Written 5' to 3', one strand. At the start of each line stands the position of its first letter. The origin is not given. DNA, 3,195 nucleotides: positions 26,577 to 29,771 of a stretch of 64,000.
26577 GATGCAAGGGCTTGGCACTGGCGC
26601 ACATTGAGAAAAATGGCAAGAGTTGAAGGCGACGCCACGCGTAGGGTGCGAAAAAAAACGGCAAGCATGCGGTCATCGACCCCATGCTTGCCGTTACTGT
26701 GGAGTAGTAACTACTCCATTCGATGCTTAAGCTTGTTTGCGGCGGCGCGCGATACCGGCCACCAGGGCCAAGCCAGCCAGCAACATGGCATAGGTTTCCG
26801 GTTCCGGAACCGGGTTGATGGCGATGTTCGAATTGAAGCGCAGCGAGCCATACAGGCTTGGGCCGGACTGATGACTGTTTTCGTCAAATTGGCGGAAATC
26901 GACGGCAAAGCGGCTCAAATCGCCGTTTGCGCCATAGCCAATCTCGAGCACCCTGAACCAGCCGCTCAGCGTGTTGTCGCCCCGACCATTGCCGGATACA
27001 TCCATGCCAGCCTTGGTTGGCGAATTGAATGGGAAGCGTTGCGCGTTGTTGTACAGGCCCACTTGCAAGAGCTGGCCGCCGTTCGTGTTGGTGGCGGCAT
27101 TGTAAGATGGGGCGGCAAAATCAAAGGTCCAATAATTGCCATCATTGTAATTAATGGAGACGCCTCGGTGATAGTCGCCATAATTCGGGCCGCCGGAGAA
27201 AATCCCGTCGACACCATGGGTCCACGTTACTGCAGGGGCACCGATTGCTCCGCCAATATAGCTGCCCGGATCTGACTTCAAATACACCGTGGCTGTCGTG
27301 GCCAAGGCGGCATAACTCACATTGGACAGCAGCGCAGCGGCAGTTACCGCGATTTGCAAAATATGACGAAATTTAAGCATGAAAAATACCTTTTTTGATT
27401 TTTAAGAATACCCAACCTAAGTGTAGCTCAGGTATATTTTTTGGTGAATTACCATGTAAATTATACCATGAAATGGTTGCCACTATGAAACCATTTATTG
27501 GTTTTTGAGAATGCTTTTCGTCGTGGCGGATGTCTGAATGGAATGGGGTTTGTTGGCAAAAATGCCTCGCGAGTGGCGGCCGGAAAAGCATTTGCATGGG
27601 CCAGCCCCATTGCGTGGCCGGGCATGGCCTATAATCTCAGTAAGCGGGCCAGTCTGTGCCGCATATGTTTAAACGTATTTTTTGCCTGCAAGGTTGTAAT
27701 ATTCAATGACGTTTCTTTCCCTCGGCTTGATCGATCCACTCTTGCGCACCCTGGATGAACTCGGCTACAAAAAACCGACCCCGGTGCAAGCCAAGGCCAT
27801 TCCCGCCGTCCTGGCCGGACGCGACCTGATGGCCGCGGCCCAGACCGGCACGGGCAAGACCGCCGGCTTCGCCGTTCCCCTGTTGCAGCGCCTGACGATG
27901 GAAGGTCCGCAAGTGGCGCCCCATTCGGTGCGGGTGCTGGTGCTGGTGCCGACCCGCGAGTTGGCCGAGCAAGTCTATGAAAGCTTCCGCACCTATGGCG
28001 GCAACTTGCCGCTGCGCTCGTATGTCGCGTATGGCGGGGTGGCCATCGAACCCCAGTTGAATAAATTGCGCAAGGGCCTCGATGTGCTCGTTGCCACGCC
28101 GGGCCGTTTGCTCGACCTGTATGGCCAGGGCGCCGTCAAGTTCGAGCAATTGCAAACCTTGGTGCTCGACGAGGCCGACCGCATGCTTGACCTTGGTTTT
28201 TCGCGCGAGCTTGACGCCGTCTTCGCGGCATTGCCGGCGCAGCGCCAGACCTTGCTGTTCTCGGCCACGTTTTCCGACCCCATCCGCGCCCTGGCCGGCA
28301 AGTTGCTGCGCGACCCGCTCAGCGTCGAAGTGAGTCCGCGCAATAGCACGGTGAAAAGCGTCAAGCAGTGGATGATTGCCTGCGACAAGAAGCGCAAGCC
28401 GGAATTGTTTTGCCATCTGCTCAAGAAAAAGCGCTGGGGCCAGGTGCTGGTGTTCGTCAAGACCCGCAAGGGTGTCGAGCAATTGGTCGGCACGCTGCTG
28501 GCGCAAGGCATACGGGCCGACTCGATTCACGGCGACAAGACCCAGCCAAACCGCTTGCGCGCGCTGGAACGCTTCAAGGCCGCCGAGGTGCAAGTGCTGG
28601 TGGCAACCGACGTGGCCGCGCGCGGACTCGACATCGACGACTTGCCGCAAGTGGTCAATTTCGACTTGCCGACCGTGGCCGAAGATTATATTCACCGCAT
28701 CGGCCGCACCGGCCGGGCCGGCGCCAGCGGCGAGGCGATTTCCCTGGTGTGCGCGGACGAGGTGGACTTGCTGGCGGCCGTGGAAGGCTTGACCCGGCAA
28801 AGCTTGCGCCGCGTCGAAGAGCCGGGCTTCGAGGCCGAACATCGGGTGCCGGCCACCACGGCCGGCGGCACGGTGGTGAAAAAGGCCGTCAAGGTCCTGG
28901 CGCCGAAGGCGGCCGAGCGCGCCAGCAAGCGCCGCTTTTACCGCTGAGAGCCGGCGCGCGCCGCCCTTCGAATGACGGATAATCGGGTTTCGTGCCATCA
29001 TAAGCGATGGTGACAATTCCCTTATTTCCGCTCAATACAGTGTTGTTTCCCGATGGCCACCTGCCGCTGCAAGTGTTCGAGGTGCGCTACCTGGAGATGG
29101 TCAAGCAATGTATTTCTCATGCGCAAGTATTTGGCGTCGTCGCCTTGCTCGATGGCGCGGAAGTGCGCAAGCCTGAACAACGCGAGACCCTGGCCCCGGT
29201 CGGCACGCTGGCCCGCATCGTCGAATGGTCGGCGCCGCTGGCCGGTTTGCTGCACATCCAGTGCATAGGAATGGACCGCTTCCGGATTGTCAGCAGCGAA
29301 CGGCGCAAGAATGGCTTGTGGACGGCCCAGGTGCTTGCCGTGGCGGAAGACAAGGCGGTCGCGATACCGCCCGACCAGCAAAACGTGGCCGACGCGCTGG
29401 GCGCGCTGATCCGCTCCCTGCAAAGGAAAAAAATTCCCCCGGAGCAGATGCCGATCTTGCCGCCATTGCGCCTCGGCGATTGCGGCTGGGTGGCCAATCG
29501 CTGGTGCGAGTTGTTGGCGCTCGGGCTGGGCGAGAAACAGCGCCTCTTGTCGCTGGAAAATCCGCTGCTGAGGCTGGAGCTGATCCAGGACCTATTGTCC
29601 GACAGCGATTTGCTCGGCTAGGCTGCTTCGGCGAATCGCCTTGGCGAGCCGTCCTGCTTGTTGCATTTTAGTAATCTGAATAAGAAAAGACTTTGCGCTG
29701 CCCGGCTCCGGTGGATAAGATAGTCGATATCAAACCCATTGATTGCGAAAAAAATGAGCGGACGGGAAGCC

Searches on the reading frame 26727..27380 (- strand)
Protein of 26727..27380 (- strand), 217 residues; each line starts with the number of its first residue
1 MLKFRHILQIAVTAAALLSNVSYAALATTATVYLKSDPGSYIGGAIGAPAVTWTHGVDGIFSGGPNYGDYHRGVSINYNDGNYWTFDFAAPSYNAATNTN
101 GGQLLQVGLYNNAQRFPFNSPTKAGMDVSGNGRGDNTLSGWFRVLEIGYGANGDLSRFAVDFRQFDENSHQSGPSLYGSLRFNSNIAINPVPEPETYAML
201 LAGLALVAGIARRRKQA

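Call 8: search_protein_families(library=pfam, proteins=[window:26727-27380:-], max_evalue=0.01)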
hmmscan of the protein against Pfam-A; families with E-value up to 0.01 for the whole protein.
window:26727-27380:- (217 aa): 1 family
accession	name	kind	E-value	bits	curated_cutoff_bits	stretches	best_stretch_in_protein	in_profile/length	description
PF07589.16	PEP-CTERM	-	2.1e-08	34.3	20.7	1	190-215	1-24/24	PEP-CTERM motif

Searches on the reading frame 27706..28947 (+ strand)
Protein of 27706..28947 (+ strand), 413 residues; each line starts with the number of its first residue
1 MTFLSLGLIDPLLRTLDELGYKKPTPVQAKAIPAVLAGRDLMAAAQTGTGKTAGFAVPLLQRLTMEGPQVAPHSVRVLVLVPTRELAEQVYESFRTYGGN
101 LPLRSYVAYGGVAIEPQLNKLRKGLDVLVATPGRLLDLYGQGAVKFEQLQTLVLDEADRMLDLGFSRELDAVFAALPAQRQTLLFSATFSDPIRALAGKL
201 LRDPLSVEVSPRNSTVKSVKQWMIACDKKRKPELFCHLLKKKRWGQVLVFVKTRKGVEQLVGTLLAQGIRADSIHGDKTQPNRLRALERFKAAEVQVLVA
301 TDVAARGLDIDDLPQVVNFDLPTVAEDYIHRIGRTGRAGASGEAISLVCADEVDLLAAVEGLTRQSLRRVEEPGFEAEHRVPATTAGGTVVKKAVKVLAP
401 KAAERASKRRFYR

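Call 8: search_protein_families(library=pfam, proteins=[window:27706-28947:+], max_evalue=0.01)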
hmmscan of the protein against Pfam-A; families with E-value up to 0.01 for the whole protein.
window:27706-28947:+ (413 aa): 3 families
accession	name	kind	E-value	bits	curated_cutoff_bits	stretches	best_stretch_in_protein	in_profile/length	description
PF00270.35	DEAD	-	1.4e-49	168.5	26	1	25-193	1-164/167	DEAD/DEAH box helicase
PF00271.37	Helicase_C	-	2.5e-31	108.6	23.5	1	231-339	2-110/110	Helicase conserved C-terminal domain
PF04851.21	ResIII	-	1.1e-08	35.6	22.5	1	23-189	3-162/164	Type III restriction enzyme, res subunit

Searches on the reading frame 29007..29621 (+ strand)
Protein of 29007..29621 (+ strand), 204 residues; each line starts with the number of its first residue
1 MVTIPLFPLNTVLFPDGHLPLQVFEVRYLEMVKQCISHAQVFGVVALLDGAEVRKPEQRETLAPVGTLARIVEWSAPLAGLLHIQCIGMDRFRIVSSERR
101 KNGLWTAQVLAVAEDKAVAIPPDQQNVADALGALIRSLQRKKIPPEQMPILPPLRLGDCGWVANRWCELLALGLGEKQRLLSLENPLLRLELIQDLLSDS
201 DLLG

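Call 8: search_protein_families(library=pfam, proteins=[window:29007-29621:+], max_evalue=0.01)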
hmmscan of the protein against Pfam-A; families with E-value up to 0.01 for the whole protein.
window:29007-29621:+ (204 aa): 1 family
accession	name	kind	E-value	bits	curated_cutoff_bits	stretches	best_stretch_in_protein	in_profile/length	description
PF02190.22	LON_substr_bdg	-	3.4e-24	86.3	28.7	1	3-198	1-199/200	ATP-dependent protease La (LON) substrate-binding domain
